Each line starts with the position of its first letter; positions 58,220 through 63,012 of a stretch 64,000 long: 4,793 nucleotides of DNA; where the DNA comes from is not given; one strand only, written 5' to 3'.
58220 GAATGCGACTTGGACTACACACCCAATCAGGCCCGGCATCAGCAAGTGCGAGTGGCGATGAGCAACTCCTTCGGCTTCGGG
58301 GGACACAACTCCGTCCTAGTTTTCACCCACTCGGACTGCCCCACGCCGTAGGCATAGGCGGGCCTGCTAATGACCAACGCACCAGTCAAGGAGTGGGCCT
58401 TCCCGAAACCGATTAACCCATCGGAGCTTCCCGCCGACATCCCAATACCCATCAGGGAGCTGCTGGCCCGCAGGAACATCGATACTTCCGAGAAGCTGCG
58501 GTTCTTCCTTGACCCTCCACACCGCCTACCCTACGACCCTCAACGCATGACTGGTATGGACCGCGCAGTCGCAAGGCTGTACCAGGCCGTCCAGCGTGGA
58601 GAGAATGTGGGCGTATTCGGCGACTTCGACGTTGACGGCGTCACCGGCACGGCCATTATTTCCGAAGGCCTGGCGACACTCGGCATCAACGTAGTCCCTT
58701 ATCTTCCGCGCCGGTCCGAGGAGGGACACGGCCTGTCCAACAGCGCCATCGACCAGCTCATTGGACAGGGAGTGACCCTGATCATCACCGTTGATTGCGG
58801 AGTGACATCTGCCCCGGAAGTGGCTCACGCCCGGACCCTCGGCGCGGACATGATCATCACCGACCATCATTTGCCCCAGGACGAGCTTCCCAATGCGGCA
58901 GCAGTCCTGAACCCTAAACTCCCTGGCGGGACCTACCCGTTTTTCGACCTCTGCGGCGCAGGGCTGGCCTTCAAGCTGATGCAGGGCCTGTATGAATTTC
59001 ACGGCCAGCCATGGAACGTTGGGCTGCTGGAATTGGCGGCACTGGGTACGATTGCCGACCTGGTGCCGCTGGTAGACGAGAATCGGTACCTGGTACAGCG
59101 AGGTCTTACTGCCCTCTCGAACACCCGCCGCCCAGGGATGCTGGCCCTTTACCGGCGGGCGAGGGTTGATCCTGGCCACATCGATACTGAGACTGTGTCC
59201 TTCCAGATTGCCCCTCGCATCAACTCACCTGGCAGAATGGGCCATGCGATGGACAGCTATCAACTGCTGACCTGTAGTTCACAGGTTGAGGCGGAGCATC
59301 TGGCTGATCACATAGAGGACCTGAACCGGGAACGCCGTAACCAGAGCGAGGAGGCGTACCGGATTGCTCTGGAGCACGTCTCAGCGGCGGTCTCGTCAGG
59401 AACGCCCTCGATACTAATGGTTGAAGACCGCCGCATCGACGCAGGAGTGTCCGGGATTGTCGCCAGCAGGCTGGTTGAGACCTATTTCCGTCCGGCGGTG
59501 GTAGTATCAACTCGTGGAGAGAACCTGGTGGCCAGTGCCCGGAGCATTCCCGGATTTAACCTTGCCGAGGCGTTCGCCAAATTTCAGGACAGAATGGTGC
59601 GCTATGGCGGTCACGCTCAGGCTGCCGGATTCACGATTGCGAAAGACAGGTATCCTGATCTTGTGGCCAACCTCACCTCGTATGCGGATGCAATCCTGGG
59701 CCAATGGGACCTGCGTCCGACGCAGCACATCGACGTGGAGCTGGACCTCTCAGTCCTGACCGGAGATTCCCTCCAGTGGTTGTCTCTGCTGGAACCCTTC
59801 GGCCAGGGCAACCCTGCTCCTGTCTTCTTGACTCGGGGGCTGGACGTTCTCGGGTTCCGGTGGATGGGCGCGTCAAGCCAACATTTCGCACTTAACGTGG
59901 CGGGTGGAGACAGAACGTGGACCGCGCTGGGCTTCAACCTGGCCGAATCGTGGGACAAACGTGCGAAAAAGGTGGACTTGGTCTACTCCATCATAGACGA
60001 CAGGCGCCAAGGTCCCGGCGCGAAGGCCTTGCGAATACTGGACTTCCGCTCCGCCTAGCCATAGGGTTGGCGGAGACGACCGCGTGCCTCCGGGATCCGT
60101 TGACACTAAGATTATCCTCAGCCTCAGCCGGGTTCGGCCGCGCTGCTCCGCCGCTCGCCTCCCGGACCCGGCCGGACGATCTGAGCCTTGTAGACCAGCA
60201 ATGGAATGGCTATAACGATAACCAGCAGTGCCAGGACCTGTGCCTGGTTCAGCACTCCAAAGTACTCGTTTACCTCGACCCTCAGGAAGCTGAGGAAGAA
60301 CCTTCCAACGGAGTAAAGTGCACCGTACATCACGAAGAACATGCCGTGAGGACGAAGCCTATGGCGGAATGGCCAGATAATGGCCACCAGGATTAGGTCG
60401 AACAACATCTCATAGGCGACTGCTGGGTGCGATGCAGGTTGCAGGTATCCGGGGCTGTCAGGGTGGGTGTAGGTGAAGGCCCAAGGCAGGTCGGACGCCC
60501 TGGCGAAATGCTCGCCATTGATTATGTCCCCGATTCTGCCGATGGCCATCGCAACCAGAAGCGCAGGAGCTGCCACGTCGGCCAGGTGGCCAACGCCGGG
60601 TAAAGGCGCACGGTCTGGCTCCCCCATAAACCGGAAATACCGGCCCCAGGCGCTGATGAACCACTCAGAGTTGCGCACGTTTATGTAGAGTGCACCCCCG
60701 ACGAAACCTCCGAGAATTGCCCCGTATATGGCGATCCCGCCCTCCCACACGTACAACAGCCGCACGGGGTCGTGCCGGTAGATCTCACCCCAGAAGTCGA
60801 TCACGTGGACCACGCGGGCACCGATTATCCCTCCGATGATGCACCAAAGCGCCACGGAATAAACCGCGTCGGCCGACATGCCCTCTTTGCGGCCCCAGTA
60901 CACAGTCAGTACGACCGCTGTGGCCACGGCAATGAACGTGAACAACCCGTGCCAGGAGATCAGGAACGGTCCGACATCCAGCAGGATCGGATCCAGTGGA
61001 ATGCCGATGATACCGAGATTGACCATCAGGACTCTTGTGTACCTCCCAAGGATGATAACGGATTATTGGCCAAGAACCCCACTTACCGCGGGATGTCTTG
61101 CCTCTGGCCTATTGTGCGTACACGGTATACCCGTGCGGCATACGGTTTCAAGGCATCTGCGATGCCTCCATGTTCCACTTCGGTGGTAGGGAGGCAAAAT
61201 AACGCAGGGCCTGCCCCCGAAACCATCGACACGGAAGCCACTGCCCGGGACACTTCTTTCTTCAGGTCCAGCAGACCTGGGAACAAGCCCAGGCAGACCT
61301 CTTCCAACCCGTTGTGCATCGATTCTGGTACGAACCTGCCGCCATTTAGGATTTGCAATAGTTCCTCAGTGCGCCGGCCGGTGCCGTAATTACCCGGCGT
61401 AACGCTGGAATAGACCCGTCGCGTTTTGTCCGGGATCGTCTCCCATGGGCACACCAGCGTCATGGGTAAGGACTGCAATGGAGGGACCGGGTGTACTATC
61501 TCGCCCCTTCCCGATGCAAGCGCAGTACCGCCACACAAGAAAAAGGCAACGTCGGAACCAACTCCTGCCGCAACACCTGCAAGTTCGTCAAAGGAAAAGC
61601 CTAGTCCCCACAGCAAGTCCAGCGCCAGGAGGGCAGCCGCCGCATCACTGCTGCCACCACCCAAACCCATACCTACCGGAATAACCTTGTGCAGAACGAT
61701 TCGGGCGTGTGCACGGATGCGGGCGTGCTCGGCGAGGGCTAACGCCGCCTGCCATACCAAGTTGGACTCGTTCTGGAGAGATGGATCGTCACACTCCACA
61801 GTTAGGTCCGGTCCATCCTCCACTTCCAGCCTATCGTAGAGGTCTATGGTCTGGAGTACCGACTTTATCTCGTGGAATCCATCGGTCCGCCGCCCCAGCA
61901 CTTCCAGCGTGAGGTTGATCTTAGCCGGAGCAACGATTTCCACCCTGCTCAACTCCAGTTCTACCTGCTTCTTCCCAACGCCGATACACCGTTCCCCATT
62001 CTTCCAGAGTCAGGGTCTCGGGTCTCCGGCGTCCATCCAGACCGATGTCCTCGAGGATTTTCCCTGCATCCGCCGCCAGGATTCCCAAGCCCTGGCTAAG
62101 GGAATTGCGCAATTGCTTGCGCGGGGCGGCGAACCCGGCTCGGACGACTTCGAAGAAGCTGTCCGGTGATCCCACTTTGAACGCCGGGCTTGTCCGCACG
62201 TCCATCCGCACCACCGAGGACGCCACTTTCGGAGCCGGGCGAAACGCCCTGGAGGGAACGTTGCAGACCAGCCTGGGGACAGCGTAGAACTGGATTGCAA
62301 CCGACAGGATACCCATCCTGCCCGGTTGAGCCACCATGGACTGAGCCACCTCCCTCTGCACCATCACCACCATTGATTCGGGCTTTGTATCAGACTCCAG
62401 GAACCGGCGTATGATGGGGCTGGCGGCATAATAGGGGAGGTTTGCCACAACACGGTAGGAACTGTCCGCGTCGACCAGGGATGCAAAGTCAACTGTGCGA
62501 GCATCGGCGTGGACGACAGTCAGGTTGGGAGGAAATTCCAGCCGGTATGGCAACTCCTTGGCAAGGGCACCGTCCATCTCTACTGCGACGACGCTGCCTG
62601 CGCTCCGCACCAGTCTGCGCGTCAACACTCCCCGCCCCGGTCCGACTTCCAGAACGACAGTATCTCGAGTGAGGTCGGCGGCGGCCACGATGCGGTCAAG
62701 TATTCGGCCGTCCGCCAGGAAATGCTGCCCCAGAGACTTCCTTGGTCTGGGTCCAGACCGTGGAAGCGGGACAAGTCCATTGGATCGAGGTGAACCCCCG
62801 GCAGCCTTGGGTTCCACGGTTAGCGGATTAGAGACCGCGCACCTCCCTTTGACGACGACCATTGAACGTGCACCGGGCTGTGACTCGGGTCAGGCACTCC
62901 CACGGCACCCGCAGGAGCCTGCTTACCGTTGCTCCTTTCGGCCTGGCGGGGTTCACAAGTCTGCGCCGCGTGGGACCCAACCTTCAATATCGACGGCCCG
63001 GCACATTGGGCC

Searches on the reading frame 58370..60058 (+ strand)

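Call 3: search_protein_families(library=pfam, proteins=[window:58370-60058:+], max_evalue=0.01)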
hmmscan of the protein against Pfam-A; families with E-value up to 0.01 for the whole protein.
window:58370-60058:+ (562 aa): 3 families
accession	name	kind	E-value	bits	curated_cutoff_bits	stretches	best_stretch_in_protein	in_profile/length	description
PF01368.27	DHH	-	3.4e-23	82.7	28.1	1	80-227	2-125/125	DHH family, N-terminal domain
PF17768.7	RecJ_OB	-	5.7e-21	75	27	1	454-542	1-91/107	RecJ OB domain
PF02272.25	DHHA1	-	2.3e-11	44.5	25.9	1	352-438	8-99/102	DHHA1 domain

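Call 4: search_protein_families(library=ncbifam, proteins=[window:58370-60058:+], max_evalue=0.01)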
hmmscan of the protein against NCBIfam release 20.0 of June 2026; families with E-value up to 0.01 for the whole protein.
window:58370-60058:+ (562 aa): 5 families
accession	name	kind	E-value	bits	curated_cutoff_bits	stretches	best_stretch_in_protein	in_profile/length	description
TIGR00644.1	recJ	equivalog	3.1e-146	487.8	396.9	1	27-548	4-535/546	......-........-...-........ exonuclease RecJ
NF008290.0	PRK11070.1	equivalog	4.1e-82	276.5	900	1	17-541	15-556/577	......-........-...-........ exonuclease RecJ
NF053576.1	RecJ_archaeal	equivalog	4.8e-17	62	360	1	71-233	5-152/452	RecJ family nuclease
NF040701.1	RecJ_Meth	equivalog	6.5e-07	28.5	550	1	76-207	6-130/449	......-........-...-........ exonuclease RecJ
NF053575.1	GAN_nuclease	exception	9.5e-07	27.8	850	1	75-230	22-166/467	GINS-associated RecJ family nuclease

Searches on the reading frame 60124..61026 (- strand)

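Call 69: search_protein_families(library=pfam, proteins=[window:60124-61026:-], max_evalue=0.00001)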
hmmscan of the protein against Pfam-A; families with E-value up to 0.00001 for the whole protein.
window:60124-61026:- (300 aa): 1 family
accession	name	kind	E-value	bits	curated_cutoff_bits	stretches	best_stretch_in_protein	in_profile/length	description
PF01790.23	LGT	-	7.4e-48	163.4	24.9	2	147-279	110-240/240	Prolipoprotein diacylglyceryl transferase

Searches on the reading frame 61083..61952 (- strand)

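Call 69: search_protein_families(library=pfam, proteins=[window:61083-61952:-], max_evalue=0.00001)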
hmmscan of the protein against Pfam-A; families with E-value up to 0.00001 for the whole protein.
window:61083-61952:- (289 aa): 1 family
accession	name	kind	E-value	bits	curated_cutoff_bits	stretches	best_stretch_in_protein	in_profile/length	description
PF00288.32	GHMP_kinases_N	-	4.2e-16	59.4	22.3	1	64-142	1-87/87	GHMP kinases N terminal domain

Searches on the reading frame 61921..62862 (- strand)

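Call 69: search_protein_families(library=pfam, proteins=[window:61921-62862:-], max_evalue=0.00001)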
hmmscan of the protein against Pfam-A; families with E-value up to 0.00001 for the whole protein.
window:61921-62862:- (313 aa): 1 family
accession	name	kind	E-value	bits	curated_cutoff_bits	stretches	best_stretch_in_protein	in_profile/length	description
PF00398.26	RrnaAD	-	1.7e-56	191.7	24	1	41-259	5-227/263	Ribosomal RNA adenine dimethylase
